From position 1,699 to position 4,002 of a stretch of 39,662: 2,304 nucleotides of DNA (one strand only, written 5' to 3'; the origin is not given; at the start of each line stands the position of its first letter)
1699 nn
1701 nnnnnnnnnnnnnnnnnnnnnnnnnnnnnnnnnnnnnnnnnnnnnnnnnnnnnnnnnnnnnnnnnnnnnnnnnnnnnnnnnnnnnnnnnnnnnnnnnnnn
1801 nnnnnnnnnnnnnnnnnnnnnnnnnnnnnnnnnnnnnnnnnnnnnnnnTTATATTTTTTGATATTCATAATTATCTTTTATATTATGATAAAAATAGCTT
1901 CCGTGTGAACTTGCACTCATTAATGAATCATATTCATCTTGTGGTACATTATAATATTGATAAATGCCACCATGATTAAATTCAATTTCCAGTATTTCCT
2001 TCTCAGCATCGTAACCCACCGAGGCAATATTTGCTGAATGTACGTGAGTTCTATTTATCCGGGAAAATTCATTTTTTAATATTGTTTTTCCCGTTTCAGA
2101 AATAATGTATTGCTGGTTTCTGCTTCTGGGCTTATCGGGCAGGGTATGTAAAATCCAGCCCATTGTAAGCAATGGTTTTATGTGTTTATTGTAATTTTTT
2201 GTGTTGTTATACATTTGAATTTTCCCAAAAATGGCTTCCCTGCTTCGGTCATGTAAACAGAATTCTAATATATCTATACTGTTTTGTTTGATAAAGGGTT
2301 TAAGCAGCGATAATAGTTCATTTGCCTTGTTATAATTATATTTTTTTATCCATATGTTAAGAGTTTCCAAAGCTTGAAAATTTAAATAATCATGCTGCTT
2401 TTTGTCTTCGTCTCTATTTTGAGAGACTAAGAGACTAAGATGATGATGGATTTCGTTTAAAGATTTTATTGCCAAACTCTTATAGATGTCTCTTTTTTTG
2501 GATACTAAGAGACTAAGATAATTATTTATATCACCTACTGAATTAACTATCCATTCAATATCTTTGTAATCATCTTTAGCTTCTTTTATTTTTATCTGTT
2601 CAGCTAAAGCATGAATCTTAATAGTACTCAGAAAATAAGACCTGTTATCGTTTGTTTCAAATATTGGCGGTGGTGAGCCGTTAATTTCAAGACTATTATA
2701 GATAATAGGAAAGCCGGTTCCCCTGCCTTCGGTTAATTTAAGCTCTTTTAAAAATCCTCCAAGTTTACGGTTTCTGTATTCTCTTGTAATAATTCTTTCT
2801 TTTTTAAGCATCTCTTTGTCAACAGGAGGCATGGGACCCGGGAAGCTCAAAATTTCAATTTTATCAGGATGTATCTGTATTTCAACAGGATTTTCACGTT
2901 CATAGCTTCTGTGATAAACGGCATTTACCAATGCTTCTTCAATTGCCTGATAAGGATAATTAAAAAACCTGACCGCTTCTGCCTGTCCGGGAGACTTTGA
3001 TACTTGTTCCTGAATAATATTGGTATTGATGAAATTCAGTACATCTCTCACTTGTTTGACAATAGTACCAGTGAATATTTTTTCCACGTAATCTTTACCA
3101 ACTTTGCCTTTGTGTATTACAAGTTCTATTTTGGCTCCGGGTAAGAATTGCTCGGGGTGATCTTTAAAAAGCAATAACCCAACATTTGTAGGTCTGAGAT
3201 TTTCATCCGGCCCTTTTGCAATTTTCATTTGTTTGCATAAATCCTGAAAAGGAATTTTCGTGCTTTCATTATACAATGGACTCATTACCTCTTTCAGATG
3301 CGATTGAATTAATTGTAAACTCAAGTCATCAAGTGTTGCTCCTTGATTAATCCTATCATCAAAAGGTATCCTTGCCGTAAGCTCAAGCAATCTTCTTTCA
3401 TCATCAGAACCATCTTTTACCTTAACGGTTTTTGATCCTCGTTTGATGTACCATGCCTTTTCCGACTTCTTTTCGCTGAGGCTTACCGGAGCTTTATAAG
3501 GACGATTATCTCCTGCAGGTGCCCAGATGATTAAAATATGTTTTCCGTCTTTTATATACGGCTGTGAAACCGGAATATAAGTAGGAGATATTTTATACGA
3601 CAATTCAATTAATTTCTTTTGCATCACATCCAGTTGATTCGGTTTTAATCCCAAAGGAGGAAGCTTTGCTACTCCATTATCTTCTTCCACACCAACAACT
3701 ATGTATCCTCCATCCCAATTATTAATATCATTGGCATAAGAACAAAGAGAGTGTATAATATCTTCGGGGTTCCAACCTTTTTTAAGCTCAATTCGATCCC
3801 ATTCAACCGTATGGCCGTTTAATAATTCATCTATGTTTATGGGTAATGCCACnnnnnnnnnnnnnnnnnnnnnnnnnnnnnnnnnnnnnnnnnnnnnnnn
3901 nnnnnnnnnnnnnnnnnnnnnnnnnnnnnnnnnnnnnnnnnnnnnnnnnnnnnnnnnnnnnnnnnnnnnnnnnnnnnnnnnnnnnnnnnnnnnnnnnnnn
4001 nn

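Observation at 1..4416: Five-gene accessory operon pairing an OLD-family nuclease with a Schlafen-like AlbA_2/HATPase_c_4 protein and two KTSC domains: a candidate undescribed defence system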

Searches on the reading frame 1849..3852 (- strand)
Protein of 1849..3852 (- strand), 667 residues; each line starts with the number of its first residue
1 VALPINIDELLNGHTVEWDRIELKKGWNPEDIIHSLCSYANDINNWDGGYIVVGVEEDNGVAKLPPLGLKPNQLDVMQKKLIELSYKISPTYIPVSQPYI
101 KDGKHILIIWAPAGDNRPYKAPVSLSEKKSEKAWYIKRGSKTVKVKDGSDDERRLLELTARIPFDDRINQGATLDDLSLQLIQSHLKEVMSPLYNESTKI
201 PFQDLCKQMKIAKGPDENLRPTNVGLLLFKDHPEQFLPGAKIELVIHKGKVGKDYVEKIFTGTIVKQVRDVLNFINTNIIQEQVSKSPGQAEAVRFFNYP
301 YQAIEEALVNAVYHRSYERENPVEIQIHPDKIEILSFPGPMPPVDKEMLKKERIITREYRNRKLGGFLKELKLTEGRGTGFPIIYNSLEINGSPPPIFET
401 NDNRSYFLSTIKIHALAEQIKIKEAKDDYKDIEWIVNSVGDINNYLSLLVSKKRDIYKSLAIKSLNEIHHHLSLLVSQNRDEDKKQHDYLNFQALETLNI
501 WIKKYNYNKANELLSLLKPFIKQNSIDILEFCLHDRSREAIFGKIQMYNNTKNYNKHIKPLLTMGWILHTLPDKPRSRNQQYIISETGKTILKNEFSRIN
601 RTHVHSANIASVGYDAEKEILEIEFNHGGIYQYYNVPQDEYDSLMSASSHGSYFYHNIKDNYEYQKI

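Call 6: search_protein_families(library=pfam, proteins=[window:1849-3852:-], max_evalue=0.01)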
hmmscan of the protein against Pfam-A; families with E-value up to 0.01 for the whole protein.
window:1849-3852:- (667 aa): 4 families
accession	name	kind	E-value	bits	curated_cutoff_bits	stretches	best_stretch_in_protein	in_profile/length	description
PF13619.11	KTSC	-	7.2e-24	83.7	25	1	606-662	2-58/58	KTSC domain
PF04326.19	SLFN_AlbA_2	-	6.9e-13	49.6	25.3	1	17-145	1-117/118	Schlafen, AlbA_2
PF13749.12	HATPase_c_4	-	4.1e-11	43.2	26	1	322-403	3-83/89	Putative ATP-dependent DNA helicase recG C-terminal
PF21247.3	Fic-like_C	-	8.1e-07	29.3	27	1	536-583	15-62/64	Filamentation induced by cAMP protein Fic-like, C-terminal domain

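Call 7: search_protein_families(library=padloc, proteins=[window:1849-3852:-], max_evalue=0.01)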
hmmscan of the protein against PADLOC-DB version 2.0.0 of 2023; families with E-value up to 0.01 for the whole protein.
window:1849-3852:- (667 aa): 3 families
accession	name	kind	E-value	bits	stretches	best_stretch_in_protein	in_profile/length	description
PDLC02394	pAgo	-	5.3e-20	68.8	1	30-377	55-396/1121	-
PDLC02402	Aga_SIR2-PNTD1-PNTD2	-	2.4e-19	67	1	159-361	306-512/876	Class I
PDLC02418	Aga_SIR2-Kinase-PNTD1-PNTD2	-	6.4e-15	52.4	1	149-411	155-439/756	Class I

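Call 8: find_encoding_contigs(protein=window:1849-3852:-, flank=10000, max_places=10)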
Protein window:1849-3852:- (667 aa): no gene with exactly this product is on record in the collection.

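Call 10: find_homologous_proteins(query=window:1849-3852:-, max_evalue=1e-10)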
Query window:1849-3852:- (667 aa): 3118 proteins with E <= 1e-10 among 8000 candidates; the best 120 are listed.
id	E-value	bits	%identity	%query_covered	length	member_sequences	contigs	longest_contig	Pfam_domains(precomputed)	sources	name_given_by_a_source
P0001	0.0e+0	1308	86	100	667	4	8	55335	PF13749.13,PF21247.4,PF04326.20,PF13619.12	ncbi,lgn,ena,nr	ncbi:MAG: KTSC domain-containing protein [Bacteroidetes bacterium]|nr:KTSC domain-containing protein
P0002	0.0e+0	1263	83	100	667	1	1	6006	PF13749.13,PF21247.4,PF04326.20,PF13619.12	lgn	-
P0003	0.0e+0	1152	76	100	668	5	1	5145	PF13749.13,PF04326.20,PF13619.12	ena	-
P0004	0.0e+0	1142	84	89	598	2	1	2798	PF13749.13,PF21247.4,PF04326.20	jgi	jgi:ATP-dependent DNA helicase RecG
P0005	0.0e+0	1086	71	100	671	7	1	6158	PF13749.13,PF21247.4,PF04326.20,PF13619.12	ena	-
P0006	0.0e+0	1047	69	100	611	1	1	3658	PF13749.13,PF21247.4,PF04326.20,PF13619.12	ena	-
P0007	0.0e+0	1044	70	100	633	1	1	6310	PF13749.13,PF21247.4,PF04326.20,PF13619.12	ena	-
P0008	0.0e+0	1038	70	100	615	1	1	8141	PF13749.13,PF21247.4,PF04326.20,PF13619.12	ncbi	-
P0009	0.0e+0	1038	69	100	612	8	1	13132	PF13749.13,PF21247.4,PF04326.20,PF13619.12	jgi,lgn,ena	-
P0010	0.0e+0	1037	70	100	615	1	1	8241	PF13749.13,PF21247.4,PF04326.20,PF13619.12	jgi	jgi:ATP-dependent DNA helicase RecG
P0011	0.0e+0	1035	67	100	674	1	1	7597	PF13749.13,PF21247.4,PF04326.20,PF13619.12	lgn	-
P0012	0.0e+0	1024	69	100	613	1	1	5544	PF13749.13,PF21247.4,PF04326.20,PF13619.12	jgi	-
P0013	0.0e+0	1023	68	100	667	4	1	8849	PF13749.13,PF21247.4,PF04326.20,PF13619.12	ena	-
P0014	6.4e-293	991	65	100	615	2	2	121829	PF13749.13,PF21247.4,PF04326.20,PF13619.12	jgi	-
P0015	4.7e-290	982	64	100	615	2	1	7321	PF13749.13,PF21247.4,PF04326.20,PF13619.12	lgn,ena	-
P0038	3.3e-271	920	63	100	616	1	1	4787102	PF13749.13,PF21247.4,PF04326.20,PF13619.12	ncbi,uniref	ncbi:KTSC domain-containing protein [Marivirga tractuosa]|uniref:KTSC domain-containing protein n=1 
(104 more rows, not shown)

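Call 11: find_encoding_contigs(protein=P0001, flank=10000, max_places=6)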
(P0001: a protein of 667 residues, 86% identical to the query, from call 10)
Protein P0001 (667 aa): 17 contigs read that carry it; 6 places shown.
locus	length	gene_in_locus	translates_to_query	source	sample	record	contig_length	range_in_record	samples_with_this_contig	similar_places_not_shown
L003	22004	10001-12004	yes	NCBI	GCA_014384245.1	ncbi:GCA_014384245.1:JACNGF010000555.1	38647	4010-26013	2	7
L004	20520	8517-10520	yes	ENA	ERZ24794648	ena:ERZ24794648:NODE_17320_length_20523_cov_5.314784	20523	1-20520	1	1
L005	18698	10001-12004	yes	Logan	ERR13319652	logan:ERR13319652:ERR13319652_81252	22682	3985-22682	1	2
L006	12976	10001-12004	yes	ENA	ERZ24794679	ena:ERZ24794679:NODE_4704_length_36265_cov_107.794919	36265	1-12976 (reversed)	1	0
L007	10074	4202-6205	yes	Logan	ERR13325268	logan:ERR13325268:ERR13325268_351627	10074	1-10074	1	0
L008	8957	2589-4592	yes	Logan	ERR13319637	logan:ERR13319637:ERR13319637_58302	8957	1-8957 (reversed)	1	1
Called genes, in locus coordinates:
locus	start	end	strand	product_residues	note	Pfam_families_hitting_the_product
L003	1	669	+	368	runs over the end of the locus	PF12679:ABC2_membrane_2, PF12698:ABC2_membrane_3, PF01061:ABC2_membrane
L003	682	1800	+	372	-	PF12679:ABC2_membrane_2, PF12698:ABC2_membrane_3, PF01061:ABC2_membrane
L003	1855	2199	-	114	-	-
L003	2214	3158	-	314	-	PF00226:DnaJ, PF01556:DnaJ_C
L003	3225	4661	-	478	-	PF18990:DUF5723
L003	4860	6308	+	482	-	PF00497:SBP_bac_3, PF01464:SLT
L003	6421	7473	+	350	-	-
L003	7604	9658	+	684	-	PF07719:TPR_2 (faint), PF21033:RMD1-3 (weak), PF07676:PD40 (weak), PF00691:OmpA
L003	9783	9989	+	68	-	-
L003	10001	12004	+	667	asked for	PF04326:SLFN_AlbA_2, PF13749:HATPase_c_4, PF21247:Fic-like_C, PF13619:KTSC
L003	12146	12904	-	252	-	PF00072:Response_reg, PF04397:LytTR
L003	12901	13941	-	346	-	PF06580:His_kinase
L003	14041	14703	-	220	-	PF21033:RMD1-3 (weak)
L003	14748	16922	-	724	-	PF13620:CarboxypepD_reg, PF13715:CarbopepD_reg_2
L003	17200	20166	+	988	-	PF00675:Peptidase_M16, PF05193:Peptidase_M16_C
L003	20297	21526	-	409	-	PF01551:Peptidase_M23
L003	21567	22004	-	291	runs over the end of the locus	PF14125:DUF4292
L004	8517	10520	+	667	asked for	PF04326:SLFN_AlbA_2, PF13749:HATPase_c_4, PF21247:Fic-like_C, PF13619:KTSC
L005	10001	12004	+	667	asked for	PF04326:SLFN_AlbA_2, PF13749:HATPase_c_4, PF21247:Fic-like_C, PF13619:KTSC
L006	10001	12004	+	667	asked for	PF04326:SLFN_AlbA_2, PF13749:HATPase_c_4, PF21247:Fic-like_C, PF13619:KTSC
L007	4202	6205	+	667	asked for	PF04326:SLFN_AlbA_2, PF13749:HATPase_c_4, PF21247:Fic-like_C, PF13619:KTSC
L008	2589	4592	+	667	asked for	PF04326:SLFN_AlbA_2, PF13749:HATPase_c_4, PF21247:Fic-like_C, PF13619:KTSC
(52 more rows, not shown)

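Call 12: find_encoding_contigs(protein=P0038, flank=10000, max_places=3)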
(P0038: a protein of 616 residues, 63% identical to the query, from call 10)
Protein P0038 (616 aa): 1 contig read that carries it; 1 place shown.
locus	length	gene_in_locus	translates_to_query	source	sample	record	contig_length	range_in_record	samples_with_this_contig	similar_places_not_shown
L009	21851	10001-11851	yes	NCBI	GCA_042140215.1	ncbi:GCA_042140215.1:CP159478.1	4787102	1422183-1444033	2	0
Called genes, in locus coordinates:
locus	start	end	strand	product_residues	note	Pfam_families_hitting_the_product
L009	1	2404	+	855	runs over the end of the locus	PF14903:WG_beta_rep (faint)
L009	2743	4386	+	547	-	PF00884:Sulfatase (faint), PF01663:Phosphodiest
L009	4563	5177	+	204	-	-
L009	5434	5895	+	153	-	-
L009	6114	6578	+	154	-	-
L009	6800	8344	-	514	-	PF07676:PD40 (weak), PF00691:OmpA (faint)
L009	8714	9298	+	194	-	-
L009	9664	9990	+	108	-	PF13560:HTH_31, PF12844:HTH_19, PF01381:HTH_3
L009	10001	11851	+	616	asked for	PF04326:SLFN_AlbA_2, PF13749:HATPase_c_4, PF21247:Fic-like_C (weak), PF13619:KTSC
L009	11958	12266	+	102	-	-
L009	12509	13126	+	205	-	PF05708:Peptidase_C92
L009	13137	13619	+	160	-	PF00583:Acetyltransf_1, PF13673:Acetyltransf_10, PF13508:Acetyltransf_7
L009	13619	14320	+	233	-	PF03781:FGE-sulfatase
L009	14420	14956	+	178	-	PF06445:GyrI-like, PF14526:Cass2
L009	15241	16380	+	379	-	PF13505:OMP_b-brl (faint), PF09411:PagL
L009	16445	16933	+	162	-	PF08877:MepB-like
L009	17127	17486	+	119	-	PF07883:Cupin_2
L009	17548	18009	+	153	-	-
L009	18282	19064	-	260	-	PF01887:SAM_HAT_N, PF20257:SAM_HAT_C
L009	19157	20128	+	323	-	PF00580:UvrD-helicase (faint), PF02562:PhoH, PF13604:AAA_30 (faint), PF13245:AAA_19 (weak)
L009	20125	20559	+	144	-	PF13673:Acetyltransf_10, PF00583:Acetyltransf_1, PF13508:Acetyltransf_7, PF14542:Acetyltransf_CG (weak), PF08445:FR47 (weak)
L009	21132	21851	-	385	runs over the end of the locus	PF13679:Methyltransf_32, PF13847:Methyltransf_31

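Call 19: search_protein_families(library=pfam, proteins=[L003:9783-9989:+, L009:11958-12266:+], max_evalue=1)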
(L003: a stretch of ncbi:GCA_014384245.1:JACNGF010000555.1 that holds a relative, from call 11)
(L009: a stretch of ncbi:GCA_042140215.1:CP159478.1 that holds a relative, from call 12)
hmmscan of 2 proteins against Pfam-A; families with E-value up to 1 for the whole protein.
L003:9783-9989:+ (68 aa): 0 families

L009:11958-12266:+ (102 aa): 1 family
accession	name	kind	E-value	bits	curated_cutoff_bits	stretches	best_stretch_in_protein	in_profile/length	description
PF06949.16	DUF1292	-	0.11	13.9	24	1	18-48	3-32/75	Protein of unknown function (DUF1292)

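Call 28: find_related_loci(query=A2, collection=metagenome_contigs, flank=7000)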
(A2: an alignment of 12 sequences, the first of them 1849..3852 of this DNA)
Query A2 (667 aa) in metagenome_contigs; peptide patterns used: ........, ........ (x = any residue, [..] = any of these).
387 stretches matched a pattern; 241 encode a relative of the query (tblastn E <= 1e-3); the best 80 are kept; 80 distinct loci.
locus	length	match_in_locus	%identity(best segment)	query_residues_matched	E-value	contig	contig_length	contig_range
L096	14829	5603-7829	72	1-667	0e+0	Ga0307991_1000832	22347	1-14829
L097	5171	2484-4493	71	1-666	0e+0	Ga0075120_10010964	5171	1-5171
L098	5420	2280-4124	69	1-667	0e+0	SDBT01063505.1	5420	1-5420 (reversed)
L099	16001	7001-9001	86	1-667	0e+0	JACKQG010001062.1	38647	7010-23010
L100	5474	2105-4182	64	1-667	0e+0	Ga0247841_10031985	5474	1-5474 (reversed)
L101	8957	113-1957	63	1-666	0e+0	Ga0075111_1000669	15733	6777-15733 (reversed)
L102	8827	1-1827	62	7-666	0e+0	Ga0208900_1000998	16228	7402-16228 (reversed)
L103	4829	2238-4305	59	1-667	0e+0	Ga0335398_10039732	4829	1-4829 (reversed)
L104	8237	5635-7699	60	1-667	0e+0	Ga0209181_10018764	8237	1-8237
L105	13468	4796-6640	60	1-667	0e+0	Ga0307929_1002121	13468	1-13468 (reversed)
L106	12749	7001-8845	60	1-667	0e+0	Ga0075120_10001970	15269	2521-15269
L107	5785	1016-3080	59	1-667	0e+0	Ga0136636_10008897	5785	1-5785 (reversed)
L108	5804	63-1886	59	1-666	0e+0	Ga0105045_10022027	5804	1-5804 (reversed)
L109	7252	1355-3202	60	1-667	0e+0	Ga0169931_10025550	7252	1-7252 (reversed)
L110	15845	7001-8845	59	1-666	0e+0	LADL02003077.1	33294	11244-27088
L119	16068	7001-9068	58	1-667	0e+0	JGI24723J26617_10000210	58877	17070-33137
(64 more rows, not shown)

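Call 36: search_protein_families(library=pfam, proteins=[L096:7835-8128:+, L096:8327-10831:+, L119:9373-11841:+, L119:11838-12761:+, L107:3261-5612:+, L110:8920-10218:+, L110:10196-12013:+], max_evalue=0.01)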
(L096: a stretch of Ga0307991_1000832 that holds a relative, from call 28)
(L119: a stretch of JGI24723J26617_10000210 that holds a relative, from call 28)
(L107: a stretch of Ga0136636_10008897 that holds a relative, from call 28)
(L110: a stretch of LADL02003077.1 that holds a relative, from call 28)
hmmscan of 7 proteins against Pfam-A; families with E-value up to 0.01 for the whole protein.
L096:7835-8128:+ (97 aa): 0 families

L096:8327-10831:+ (834 aa): 2 families
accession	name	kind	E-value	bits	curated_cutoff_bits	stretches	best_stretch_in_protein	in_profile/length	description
PF02463.25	SMC_N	-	1.4e-08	34.9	40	1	5-96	1-89/220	RecF/RecN/SMC N terminal domain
PF13555.12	AAA_29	-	0.0072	16.5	27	0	26-53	17-44/61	P-loop containing region of AAA domain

L119:9373-11841:+ (822 aa): 0 families

L119:11838-12761:+ (307 aa): 4 families
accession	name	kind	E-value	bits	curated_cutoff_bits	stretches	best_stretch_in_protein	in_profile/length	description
PF22539.1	DUF7004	-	0.00074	20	27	1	42-115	55-124/155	Family of unknown function (DUF7004)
PF14276.11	DUF4363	-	0.0044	17.4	27.5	1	137-233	11-106/107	Domain of unknown function (DUF4363)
PF05961.16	Chordopox_A13L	-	0.0048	17.6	24.1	0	10-73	2-65/69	Chordopoxvirus A13L protein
PF15665.10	FAM184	-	0.0084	16.2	32.7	1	34-111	102-178/211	Family with sequence similarity 184, A and B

L107:3261-5612:+ (783 aa): 2 families
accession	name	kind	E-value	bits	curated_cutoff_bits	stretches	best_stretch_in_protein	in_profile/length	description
PF13166.12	AAA_13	-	1.3e-107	361.8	36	1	21-762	1-711/713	AAA domain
PF08910.15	Aida_N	-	0.0058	17.5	25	0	353-414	25-85/103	Aida N-terminus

L110:8920-10218:+ (432 aa): 1 family
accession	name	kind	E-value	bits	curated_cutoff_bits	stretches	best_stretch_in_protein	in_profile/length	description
PF13289.12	SIR2_2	-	1.8e-14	54.4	24.5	1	172-320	2-124/141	SIR2-like domain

L110:10196-12013:+ (605 aa): 5 families
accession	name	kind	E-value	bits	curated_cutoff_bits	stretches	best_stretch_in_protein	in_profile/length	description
PF01935.23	DUF87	-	4.6e-38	132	23.2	1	142-432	1-219/220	Helicase HerA, central domain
PF05872.18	HerA_C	-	7e-13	48.5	22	1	444-571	250-383/502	Helicase HerA-like C-terminal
PF10412.15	TrwB_AAD_bind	-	1.1e-07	31.6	20.5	1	164-225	15-73/387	Type IV secretion-system coupling protein DNA-binding domain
PF01580.24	FtsK_SpoIIIE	-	1.4e-07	31.6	24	1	157-206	33-82/221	FtsK/SpoIIIE family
PF12846.13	AAA_10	-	3.1e-06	26.9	27.5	1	163-208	20-62/362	AAA-like domain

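Call 69: search_protein_families(library=ncbifam, proteins=[window:1849-3852:-, L003:9783-9989:+, L096:7835-8128:+, L119:9373-11841:+, L096:8327-10831:+], max_evalue=0.001)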
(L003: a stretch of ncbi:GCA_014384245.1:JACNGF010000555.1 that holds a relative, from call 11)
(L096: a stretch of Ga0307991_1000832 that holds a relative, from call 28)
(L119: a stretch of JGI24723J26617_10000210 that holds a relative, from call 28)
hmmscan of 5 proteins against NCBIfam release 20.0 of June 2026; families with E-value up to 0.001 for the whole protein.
window:1849-3852:- (667 aa): 0 families

L003:9783-9989:+ (68 aa): 0 families

L096:7835-8128:+ (97 aa): 0 families

L119:9373-11841:+ (822 aa): 0 families

L096:8327-10831:+ (834 aa): 1 family
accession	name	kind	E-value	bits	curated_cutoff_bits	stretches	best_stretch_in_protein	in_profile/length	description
TIGR00611.2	recf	equivalog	0.0002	20.6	172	1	6-74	1-64/339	DNA replication/repair protein RecF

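Call 74: find_encoding_contigs(protein=window:1852-3852:-, flank=10000, max_places=6)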
Protein seq(667 aa) (667 aa): no gene with exactly this product is on record in the collection.

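Call 97: search_protein_families(library=phrogs, proteins=[L003:9783-9986:+, L096:7835-8128:+, window:1849-3852:-], max_evalue=0.001)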
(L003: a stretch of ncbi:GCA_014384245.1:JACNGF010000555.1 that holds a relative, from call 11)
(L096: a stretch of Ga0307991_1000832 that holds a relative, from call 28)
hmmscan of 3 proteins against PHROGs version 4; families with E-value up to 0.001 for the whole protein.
L003:9783-9986:+ (68 aa): 2 families
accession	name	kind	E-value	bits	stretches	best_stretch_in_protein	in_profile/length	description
phrog_4173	-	unknown function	5.8e-14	52.6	1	8-64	244-309/323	-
phrog_24588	-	unknown function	0.00014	22.5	1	12-56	7-47/55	-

L096:7835-8128:+ (97 aa): 0 families

window:1849-3852:- (667 aa): 3 families
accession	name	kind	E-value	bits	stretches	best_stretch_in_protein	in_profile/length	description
phrog_12156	-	DNA, RNA and nucleotide metabolism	5.2e-36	125.3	1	17-434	18-426/485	DNA helicase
phrog_3292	-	unknown function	1.9e-18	67.9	1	595-667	103-176/436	-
phrog_8113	-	unknown function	1.2e-10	42.8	1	608-666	21-79/144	-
